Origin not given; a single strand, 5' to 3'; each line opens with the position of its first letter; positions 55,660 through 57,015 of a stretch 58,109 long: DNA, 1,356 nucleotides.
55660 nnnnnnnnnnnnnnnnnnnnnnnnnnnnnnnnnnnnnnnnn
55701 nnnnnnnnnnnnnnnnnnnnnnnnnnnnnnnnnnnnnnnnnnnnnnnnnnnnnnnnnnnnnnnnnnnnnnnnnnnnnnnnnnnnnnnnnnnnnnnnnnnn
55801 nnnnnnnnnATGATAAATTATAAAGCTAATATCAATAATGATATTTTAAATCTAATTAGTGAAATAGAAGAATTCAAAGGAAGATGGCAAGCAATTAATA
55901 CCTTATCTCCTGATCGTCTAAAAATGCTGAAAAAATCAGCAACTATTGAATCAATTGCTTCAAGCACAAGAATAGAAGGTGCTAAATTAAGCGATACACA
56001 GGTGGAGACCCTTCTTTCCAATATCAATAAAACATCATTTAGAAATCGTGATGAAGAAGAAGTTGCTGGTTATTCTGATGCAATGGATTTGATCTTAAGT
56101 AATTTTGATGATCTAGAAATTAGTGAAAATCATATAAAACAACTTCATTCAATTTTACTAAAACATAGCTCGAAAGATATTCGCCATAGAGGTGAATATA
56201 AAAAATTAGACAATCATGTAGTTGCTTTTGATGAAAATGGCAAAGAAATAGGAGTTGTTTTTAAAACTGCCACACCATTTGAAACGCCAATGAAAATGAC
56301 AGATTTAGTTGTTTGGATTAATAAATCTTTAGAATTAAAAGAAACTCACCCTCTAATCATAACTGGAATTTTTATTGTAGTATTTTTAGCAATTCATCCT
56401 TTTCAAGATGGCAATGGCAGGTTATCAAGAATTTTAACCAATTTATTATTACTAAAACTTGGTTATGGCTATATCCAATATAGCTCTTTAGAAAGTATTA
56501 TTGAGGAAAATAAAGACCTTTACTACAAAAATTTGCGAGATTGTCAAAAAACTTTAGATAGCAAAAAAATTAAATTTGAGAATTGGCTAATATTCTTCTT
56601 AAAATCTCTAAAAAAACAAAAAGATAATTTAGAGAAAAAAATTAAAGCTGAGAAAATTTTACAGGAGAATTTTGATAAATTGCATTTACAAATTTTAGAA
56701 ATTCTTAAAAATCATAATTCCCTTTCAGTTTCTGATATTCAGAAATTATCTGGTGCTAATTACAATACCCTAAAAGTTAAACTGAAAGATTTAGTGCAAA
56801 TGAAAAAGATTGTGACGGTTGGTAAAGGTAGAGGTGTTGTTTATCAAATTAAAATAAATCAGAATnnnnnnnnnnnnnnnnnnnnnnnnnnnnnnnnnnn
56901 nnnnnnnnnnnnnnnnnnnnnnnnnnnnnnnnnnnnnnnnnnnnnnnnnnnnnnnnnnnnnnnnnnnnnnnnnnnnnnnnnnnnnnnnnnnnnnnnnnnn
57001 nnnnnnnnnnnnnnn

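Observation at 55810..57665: Tightly coupled Fic plus Abi_C/HEPN-like gene pair: candidate undescribed toxin/abortive-infection module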

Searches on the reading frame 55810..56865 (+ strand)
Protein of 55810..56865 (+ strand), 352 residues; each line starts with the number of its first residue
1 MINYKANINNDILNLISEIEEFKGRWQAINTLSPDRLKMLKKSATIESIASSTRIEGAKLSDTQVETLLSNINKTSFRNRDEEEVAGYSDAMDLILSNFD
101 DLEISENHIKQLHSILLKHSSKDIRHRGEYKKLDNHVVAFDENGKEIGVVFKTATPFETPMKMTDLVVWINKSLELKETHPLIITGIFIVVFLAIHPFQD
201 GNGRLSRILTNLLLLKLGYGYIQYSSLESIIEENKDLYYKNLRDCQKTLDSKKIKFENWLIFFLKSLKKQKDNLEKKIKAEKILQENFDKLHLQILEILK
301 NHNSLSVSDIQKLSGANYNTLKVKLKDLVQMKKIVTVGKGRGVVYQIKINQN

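Call 4: search_protein_families(library=pfam, proteins=[window:55810-56865:+], max_evalue=1)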
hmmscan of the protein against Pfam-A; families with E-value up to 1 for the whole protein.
window:55810-56865:+ (352 aa): 11 families
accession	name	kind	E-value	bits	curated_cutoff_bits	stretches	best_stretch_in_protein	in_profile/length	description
PF02661.23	Fic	-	3.8e-17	63.3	24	1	104-214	2-93/93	Fic/DOC family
PF13412.12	HTH_24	-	0.002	18.1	21.9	1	289-333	2-46/48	Winged helix-turn-helix DNA-binding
PF22168.2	DIP2311-like_C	-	0.0022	18.7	27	1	298-347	13-62/63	Transcriptional regulator DIP2311-like, C-terminal domain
PF03965.22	Penicillinase_R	-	0.0091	16.8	22.6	1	292-350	5-67/115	Penicillinase repressor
PF21100.3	MCM_C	-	0.042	14.1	27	1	45-83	20-58/64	MCM protein C-terminal winged helix-turn-helix domain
PF08221.17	HTH_9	-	0.066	13.8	23.4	1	282-330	5-53/62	RNA polymerase III subunit RPC82 helix-turn-helix domain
PF13784.11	Fic_N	-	0.071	13.6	26.7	1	45-93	33-78/82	Fic/DOC family N-terminal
PF20389.3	DUF6684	-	0.17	12.5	24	1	181-202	20-40/79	Family of unknown function (DUF6684)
PF18786.7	Importin_rep_2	-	0.17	12.2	26.9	1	293-313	18-38/44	Importin 13 repeat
PF25212.1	HVO_A0114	-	0.19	12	27.6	1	284-341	16-73/84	HVO_A0114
PF09361.15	Phasin_2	-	0.2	12.3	24.9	1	269-317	6-54/100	Phasin protein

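Call 5: search_protein_families(library=ncbifam, proteins=[window:55810-56865:+], max_evalue=1)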
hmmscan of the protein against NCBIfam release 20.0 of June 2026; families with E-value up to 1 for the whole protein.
window:55810-56865:+ (352 aa): 6 families
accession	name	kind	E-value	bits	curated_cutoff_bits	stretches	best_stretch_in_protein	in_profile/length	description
NF046030.1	ProtAdlyltaseSoFic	equivalog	2.4e-15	56.3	550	1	155-290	151-282/361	protein adenylyltransferase Fic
TIGR02613.1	mob_myst_B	hypoth_equivalog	1.7e-08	34.6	124.4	1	118-246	50-174/186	mobile mystery protein B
NF033788.1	HTH_metalloreg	subfamily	0.00046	20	55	1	290-348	11-69/77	metalloregulator ArsR/SmtB family transcription factor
TIGR01550.1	DOC_P1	subfamily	0.017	15.3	38.65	1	188-223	58-93/122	type II toxin-antitoxin system death-on-curing family toxin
NF009633.0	PRK13149.2-4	equivalog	0.052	13.7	114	0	134-163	23-52/68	H/ACA RNA-protein complex component Gar1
NF053660.1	ORF80_fam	equivalog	0.12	12.2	95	1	294-334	6-46/70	ORF80 family leucine zipper DNA-binding protein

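Call 6: search_protein_families(library=padloc, proteins=[window:55810-56865:+], max_evalue=1)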
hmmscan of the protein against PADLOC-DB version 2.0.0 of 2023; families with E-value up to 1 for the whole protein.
window:55810-56865:+ (352 aa): 10 families
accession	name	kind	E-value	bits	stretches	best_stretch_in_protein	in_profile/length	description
PDLC03963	SoFic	-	1.2e-47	161.1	1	9-346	21-350/361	-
PDLC04836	PDC-S04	-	1.4e-22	78.1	1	51-249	32-216/244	-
PDLC04837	PDC-S04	-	8.8e-20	69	1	48-254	29-216/234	-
PDLC04840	PDC-S04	-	1.2e-19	68.9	1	50-243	17-197/227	-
PDLC04839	PDC-S04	-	9.4e-14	49.5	1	189-245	134-186/205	-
PDLC04966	PDC-S24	-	8.4e-12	42.7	1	101-217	229-339/497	-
PDLC04838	PDC-S04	-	1.3e-06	26.3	1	192-249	140-198/209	-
PDLC02258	AbiEi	-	0.00036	18.7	1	291-341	4-52/196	AbiEi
PDLC01438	Csa3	-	0.00098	17.2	1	266-347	124-201/305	"CAS-I,CAS-II,CAS-III,CAS-IV,CAS-V,CAS-VI; associated_signaling"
PDLC01879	CARF3--CARF_TM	-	0.074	10.7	1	284-348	151-210/222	-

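Call 11: find_homologous_proteins(query=window:55810-56865:+, max_evalue=1e-20)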
Query window:55810-56865:+ (352 aa): 8000 proteins with E <= 1e-20 among 8000 candidates; the best 120 are listed.
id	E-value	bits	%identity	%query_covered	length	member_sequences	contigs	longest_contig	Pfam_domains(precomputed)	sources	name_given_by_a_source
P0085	1.9e-221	752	100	100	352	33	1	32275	PF02661.24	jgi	jgi:Fic family protein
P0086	3.7e-214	728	95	100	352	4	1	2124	PF02661.24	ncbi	-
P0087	1.5e-212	723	95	100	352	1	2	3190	PF02661.24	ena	-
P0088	6.9e-212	721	95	100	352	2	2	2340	PF02661.24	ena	-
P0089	3.0e-211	719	95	99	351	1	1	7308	PF02661.24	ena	-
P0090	1.4e-208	710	93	99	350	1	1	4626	PF02661.24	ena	-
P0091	2.5e-208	709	95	100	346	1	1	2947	PF02661.24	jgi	-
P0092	2.7e-205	699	93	99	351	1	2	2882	PF02661.24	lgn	-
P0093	2.3e-199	680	90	99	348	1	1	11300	PF02661.24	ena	-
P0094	1.6e-196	670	88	100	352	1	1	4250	PF02661.24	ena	-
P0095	3.7e-194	662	89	99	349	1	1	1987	PF02661.24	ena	-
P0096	7.2e-193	658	88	99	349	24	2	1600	PF02661.24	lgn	-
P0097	1.2e-192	657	87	99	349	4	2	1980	PF02661.24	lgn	-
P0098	3.7e-189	646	84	99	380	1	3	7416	PF02661.24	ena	-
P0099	3.0e-187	640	83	99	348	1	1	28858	PF02661.24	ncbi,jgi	ncbi:MAG: Fic family protein [Lentimonas sp.]|jgi:Fic family protein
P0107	4.6e-183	626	82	99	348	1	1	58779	PF02661.24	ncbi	-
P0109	1.7e-182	624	82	99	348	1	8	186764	PF02661.24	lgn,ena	-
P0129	4.5e-181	619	81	99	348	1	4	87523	PF02661.24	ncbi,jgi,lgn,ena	jgi:Fic family protein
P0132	6.8e-181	619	80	99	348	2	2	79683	PF02661.24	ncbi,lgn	-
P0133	8.4e-181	619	81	99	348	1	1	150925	PF02661.24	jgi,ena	-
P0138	2.4e-180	617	81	98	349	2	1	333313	PF02661.24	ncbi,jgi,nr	ncbi:MAG: Bacterial regulatory protein AsnC family [Rickettsiaceae bacterium]|jgi:Fic family protein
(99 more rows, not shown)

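Call 20: find_encoding_contigs(protein=P0138, flank=5000, max_places=3)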
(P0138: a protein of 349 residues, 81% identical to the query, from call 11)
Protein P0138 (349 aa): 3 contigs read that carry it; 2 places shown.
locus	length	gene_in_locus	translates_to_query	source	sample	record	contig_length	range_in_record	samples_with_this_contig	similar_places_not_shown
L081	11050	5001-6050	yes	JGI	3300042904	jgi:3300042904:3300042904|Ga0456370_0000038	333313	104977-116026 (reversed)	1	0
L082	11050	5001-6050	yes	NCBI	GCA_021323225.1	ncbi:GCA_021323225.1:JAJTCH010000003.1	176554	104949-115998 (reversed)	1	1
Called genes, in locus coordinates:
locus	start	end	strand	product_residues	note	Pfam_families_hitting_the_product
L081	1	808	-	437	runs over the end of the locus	PF04348:LppC, PF13433:Peripla_BP_5 (faint), PF13458:Peripla_BP_6, PF01094:ANF_receptor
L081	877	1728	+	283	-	PF00590:TP_methylase, PF23016:RsmI_C (weak)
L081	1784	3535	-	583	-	PF00664:ABC_membrane, PF00005:ABC_tran, PF02463:SMC_N (faint)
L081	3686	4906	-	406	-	-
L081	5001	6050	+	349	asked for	PF02661:Fic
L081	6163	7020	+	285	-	-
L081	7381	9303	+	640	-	PF02824:TGS, PF07973:tRNA_SAD, PF00587:tRNA-synt_2b, PF03129:HGTP_anticodon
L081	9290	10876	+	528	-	PF02142:MGS, PF01808:AICARFT_IMPCHas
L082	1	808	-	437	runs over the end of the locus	PF04348:LppC, PF13433:Peripla_BP_5 (faint), PF13458:Peripla_BP_6, PF01094:ANF_receptor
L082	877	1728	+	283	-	PF00590:TP_methylase, PF23016:RsmI_C (weak)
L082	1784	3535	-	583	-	PF00664:ABC_membrane, PF00005:ABC_tran, PF02463:SMC_N (faint)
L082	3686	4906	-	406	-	-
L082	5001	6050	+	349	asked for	PF02661:Fic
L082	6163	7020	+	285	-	-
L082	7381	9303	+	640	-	PF02824:TGS, PF07973:tRNA_SAD, PF00587:tRNA-synt_2b, PF03129:HGTP_anticodon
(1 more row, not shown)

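Call 21: find_encoding_contigs(protein=P0109, flank=5000, max_places=3)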
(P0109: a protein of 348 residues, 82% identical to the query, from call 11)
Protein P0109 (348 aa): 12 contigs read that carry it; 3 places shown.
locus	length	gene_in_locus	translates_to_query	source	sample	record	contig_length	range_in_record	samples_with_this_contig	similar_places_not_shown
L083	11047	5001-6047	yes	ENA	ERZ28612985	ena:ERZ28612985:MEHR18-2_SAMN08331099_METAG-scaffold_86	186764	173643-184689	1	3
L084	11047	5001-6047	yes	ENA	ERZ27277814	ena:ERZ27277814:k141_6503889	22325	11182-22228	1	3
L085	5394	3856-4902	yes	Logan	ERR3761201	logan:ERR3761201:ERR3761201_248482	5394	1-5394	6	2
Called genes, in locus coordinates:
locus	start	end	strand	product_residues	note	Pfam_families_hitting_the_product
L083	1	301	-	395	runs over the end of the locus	PF00528:BPD_transp_1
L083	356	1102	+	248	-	PF20260:PUA_4, PF04452:Methyltrans_RNA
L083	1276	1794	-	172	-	PF00072:Response_reg, PF02954:HTH_8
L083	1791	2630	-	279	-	PF25323:6TM_PilS, PF00512:HisKA (faint)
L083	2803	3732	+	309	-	-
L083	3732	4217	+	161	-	PF08534:Redoxin, PF00578:AhpC-TSA, PF00085:Thioredoxin (weak), PF13905:Thioredoxin_8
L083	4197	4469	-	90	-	PF14542:Acetyltransf_CG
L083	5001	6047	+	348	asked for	PF02661:Fic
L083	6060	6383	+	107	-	-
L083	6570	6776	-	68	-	-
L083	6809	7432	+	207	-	PF03544:TonB_C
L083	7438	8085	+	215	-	PF01618:MotA_ExbB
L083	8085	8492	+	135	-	PF02472:ExbD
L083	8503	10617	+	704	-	PF07715:Plug, PF00593:TonB_dep_Rec_b-barrel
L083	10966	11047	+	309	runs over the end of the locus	PF01909:NTP_transf_2 (faint), PF18765:Polbeta, PF05168:HEPN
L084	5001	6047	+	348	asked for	PF02661:Fic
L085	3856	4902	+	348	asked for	PF02661:Fic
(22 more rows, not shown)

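Call 22: find_encoding_contigs(protein=P0133, flank=5000, max_places=3)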
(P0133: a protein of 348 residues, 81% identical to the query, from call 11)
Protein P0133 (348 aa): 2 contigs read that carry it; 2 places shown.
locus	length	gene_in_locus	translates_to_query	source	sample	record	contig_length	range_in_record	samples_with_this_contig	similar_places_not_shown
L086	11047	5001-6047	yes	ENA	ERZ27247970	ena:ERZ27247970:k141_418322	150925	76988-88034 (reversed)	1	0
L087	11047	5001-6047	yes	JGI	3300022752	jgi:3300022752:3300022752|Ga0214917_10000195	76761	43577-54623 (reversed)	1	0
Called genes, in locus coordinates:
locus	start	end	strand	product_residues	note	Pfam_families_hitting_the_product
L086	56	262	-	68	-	-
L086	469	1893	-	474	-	PF01134:GIDA, PF01262:AlaDh_PNT_C (faint), PF02826:2-Hacid_dh_C (faint), PF07992:Pyr_redox_2, PF12831:FAD_oxidored, PF13738:Pyr_redox_3, PF00070:Pyr_redox, PF02852:Pyr_redox_dim, +2 more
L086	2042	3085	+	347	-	PF03462:PCRF, PF00472:RF-1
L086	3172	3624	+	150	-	PF22811:Zn_ribbon_NrdR, PF03477:ATP-cone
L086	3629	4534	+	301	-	PF03167:UDG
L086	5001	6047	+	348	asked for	PF02661:Fic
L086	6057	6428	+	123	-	-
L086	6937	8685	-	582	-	PF14849:YidC_periplas, PF02096:60KD_IMP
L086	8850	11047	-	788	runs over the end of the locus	PF02190:LON_substr_bdg, PF00004:AAA, PF07728:AAA_5 (weak), PF22667:Lon_lid, PF05362:Lon_C, PF13541:ChlI (weak)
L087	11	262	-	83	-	-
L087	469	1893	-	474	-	PF01134:GIDA, PF01262:AlaDh_PNT_C (faint), PF02826:2-Hacid_dh_C (faint), PF07992:Pyr_redox_2, PF12831:FAD_oxidored, PF13738:Pyr_redox_3, PF00070:Pyr_redox, PF02852:Pyr_redox_dim, +2 more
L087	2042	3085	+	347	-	PF03462:PCRF, PF00472:RF-1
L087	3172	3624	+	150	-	PF22811:Zn_ribbon_NrdR, PF03477:ATP-cone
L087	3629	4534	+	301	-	PF03167:UDG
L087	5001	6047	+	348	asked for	PF02661:Fic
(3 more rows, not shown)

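Call 25: find_related_loci(query=window:55810-56865:+, collection=metagenome_contigs, flank=4000)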
Query window:55810-56865:+ (352 aa) in metagenome_contigs; peptide patterns used: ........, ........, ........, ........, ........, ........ (x = any residue, [..] = any of these).
600 stretches matched a pattern (row limit reached: there are more); 558 encode a relative of the query (tblastn E <= 1e-3); the best 80 are kept; 80 distinct loci.
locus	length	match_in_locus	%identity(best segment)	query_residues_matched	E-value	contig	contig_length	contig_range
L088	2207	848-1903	95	1-352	0e+0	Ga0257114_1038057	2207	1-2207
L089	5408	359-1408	57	1-347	1e-136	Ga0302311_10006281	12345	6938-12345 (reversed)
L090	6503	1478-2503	57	7-348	3e-130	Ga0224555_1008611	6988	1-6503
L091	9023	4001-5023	55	8-348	3e-128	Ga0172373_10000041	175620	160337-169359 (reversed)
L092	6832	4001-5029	56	8-350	4e-128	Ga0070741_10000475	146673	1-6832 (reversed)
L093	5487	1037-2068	56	7-350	5e-128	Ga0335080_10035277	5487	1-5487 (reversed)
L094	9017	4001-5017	55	12-347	5e-127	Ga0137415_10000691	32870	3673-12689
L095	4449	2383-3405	56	8-348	2e-128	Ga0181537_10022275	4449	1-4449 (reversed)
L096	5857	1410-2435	55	7-348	5e-127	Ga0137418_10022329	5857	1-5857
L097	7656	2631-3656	54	7-348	2e-126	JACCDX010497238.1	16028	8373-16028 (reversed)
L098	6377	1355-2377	55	8-348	4e-126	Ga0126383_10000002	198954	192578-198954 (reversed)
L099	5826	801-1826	56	7-348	6e-126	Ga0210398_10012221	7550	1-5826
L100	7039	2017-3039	56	8-345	5e-126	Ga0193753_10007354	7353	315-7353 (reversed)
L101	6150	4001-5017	53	7-345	1e-125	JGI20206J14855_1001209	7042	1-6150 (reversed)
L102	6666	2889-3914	53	7-348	6e-125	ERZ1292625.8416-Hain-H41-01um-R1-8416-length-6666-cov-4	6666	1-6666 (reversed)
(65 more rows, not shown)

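Call 27: find_encoding_contigs(protein=P0089, flank=5000, max_places=3)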
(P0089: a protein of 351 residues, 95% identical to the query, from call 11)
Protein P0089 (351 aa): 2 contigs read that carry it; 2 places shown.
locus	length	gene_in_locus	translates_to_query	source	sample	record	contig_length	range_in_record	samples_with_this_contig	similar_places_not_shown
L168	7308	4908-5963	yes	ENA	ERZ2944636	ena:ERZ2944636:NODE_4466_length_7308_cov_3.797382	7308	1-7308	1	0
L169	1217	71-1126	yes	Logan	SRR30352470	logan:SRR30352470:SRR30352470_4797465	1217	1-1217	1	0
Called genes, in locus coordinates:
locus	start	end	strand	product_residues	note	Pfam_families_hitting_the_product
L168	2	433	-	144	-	?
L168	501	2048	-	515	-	PF25994:HH_AprE, PF26002:Beta-barrel_AprE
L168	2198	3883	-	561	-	PF00664:ABC_membrane, PF02463:SMC_N (weak), PF00005:ABC_tran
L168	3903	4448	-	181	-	-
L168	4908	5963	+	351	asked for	PF02661:Fic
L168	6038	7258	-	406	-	PF00872:Transposase_mut, PF21228:RuBisCO_activase_AAA_helical (faint)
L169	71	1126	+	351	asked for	PF02661:Fic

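Call 28: find_encoding_contigs(protein=P0093, flank=5000, max_places=3)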
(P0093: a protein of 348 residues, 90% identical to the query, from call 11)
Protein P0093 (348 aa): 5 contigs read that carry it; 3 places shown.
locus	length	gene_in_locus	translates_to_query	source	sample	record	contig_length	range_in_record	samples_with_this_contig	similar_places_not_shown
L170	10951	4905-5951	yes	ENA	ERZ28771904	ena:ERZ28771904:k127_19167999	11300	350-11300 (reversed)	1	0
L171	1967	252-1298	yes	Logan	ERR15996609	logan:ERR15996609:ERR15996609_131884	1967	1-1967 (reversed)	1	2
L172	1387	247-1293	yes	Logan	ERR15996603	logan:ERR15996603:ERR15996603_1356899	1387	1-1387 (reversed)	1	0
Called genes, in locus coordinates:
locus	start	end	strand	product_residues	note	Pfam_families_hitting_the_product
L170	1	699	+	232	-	?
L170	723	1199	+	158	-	PF01936:NYN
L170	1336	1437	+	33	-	-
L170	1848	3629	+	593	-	PF00270:DEAD, PF04851:ResIII (weak), PF00271:Helicase_C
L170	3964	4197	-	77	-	PF01381:HTH_3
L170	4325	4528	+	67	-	PF00512:HisKA (weak)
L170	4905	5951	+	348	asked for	PF02661:Fic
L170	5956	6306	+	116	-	-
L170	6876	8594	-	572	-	PF02743:dCache_1 (weak), PF02518:HATPase_c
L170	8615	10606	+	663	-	PF07715:Plug, PF00593:TonB_dep_Rec_b-barrel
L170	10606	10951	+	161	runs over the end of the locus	PF13689:DUF4154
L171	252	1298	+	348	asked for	PF02661:Fic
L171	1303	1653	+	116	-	-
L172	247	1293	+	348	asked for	PF02661:Fic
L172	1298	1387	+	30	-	?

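Call 29: find_encoding_contigs(protein=P0098, flank=5000, max_places=3)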
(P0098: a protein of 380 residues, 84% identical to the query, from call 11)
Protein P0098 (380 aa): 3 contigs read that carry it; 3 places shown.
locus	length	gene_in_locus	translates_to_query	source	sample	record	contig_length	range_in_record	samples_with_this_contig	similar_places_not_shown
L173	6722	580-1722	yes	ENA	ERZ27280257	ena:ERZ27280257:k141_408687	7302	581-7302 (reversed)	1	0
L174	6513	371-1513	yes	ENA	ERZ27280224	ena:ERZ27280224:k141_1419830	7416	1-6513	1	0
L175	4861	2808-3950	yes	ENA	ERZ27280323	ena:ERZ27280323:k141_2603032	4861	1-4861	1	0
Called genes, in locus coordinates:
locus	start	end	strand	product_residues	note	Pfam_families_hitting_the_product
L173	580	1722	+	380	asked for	PF02661:Fic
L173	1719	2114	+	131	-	PF11535:Calci_bind_CcbP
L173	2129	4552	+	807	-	PF22548:AEP-TOTE, PF00270:DEAD, PF04851:ResIII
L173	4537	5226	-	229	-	-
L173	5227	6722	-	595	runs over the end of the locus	PF00664:ABC_membrane, PF02463:SMC_N (faint), PF00005:ABC_tran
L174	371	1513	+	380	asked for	PF02661:Fic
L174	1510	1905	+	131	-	PF11535:Calci_bind_CcbP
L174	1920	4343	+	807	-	PF22548:AEP-TOTE, PF00270:DEAD, PF04851:ResIII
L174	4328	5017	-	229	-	-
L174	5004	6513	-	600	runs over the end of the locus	PF00664:ABC_membrane, PF02463:SMC_N (faint), PF00005:ABC_tran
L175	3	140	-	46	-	?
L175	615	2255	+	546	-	-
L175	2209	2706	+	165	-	-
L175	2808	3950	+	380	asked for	PF02661:Fic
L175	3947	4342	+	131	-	PF11535:Calci_bind_CcbP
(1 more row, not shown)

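Call 30: find_encoding_contigs(protein=P0099, flank=5000, max_places=3)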
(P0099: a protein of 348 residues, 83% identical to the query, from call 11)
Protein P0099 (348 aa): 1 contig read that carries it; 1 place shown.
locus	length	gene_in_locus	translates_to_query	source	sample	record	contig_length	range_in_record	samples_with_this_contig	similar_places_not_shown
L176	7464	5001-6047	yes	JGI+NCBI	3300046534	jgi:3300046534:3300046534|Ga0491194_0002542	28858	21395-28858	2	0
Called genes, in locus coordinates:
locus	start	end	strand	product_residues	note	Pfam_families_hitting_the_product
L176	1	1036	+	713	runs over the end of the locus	PF01966:HD, PF13328:HD_4, PF04607:RelA_SpoT, PF02824:TGS, PF19296:RelA_AH, PF28438:RelA_RIS, PF13291:ACT_4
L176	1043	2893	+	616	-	PF00012:HSP70, PF06723:MreB_Mbl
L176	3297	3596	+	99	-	PF01527:HTH_Tnp_1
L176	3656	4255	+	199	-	PF13276:HTH_21, PF00665:rve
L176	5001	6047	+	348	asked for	PF02661:Fic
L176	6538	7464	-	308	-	?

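Call 54: find_encoding_contigs(protein=P0129, flank=4000, max_places=3)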
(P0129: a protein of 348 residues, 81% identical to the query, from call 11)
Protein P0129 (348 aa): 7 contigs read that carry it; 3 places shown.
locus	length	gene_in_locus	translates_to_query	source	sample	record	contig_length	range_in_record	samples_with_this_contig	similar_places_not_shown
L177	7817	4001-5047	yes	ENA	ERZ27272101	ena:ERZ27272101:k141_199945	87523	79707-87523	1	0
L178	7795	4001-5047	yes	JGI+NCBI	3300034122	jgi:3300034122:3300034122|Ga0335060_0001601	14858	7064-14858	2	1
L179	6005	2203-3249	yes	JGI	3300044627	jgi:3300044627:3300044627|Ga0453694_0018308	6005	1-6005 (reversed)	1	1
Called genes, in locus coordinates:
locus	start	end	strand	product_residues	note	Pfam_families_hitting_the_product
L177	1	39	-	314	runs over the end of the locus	PF03524:CagX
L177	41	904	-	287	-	PF04335:VirB8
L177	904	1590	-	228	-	PF00994:MoCF_biosynth, PF24102:FLAD1_M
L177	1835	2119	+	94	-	-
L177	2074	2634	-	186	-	PF08712:Nfu_N, PF01106:NifU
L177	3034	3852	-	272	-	PF00248:Aldo_ket_red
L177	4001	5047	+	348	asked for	PF02661:Fic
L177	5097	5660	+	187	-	-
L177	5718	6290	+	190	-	-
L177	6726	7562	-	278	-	PF10386:DUF2441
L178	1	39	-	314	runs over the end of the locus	PF03524:CagX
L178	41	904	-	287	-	PF04335:VirB8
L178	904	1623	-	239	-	PF00994:MoCF_biosynth, PF24102:FLAD1_M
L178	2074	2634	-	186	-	PF08712:Nfu_N, PF01106:NifU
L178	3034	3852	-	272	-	PF00248:Aldo_ket_red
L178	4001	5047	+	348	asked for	PF02661:Fic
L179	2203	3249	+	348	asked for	PF02661:Fic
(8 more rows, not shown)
